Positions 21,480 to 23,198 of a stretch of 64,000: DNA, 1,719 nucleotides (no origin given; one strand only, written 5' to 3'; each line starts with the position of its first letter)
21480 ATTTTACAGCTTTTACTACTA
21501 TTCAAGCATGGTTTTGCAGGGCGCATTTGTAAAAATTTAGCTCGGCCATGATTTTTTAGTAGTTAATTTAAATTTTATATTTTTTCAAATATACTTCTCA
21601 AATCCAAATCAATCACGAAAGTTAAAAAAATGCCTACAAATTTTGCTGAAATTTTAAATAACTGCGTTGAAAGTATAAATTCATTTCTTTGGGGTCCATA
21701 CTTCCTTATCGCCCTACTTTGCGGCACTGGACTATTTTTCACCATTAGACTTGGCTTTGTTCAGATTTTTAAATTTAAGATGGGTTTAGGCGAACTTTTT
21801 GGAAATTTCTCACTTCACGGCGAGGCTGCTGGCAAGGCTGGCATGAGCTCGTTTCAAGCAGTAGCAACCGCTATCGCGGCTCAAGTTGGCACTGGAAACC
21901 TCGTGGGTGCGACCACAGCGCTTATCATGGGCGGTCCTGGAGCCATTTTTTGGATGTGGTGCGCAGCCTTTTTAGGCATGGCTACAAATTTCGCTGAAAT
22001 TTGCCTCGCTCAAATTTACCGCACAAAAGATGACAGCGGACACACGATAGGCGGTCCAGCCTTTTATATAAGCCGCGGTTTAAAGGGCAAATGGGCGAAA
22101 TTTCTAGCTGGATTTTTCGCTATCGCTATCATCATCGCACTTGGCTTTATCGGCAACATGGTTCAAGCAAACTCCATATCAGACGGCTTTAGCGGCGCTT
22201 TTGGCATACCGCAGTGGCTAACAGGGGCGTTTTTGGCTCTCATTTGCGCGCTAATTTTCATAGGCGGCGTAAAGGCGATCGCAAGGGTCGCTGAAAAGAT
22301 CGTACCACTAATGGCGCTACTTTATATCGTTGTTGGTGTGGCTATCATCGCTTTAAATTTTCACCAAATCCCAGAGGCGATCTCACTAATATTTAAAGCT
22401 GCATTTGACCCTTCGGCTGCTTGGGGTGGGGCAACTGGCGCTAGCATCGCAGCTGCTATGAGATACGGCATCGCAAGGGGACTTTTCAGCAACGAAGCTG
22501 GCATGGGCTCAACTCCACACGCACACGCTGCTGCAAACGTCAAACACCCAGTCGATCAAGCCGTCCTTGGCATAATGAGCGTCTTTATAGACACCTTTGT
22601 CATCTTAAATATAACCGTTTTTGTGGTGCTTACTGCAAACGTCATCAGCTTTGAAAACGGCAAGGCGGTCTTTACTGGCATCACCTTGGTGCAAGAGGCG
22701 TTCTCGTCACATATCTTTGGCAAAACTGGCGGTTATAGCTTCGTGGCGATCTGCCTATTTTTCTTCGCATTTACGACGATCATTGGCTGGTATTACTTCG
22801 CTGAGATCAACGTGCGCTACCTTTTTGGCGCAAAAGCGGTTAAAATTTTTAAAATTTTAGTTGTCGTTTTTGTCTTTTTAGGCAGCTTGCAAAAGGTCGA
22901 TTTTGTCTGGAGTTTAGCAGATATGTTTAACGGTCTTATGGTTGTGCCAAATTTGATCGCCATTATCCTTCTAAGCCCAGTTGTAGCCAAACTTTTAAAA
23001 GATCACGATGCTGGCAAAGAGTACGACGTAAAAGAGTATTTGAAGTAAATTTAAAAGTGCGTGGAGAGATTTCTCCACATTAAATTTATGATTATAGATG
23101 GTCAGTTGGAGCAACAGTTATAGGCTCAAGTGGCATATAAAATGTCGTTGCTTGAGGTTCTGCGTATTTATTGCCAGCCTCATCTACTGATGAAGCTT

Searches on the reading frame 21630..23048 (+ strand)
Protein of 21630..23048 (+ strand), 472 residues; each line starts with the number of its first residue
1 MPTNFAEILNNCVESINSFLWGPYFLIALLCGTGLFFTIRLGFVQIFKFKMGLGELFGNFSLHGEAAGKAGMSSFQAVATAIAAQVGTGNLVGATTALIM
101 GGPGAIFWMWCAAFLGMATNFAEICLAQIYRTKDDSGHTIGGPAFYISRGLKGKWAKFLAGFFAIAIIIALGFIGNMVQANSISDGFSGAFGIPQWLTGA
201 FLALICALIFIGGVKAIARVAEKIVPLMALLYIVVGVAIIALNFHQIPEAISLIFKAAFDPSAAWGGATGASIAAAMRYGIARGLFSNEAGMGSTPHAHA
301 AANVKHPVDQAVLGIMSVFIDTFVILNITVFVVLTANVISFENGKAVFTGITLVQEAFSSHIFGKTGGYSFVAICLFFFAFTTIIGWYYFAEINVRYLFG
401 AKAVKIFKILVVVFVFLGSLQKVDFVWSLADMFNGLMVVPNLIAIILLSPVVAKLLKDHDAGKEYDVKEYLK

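Call 62: search_protein_families(library=pfam, proteins=[window:21630-23048:+], max_evalue=0.00001)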
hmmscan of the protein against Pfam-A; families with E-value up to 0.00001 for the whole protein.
window:21630-23048:+ (472 aa): 1 family
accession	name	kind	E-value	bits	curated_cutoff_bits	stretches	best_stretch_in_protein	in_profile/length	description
PF01235.23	Na_Ala_symp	-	1.5e-141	472.7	24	1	65-466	6-386/392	Sodium:alanine symporter family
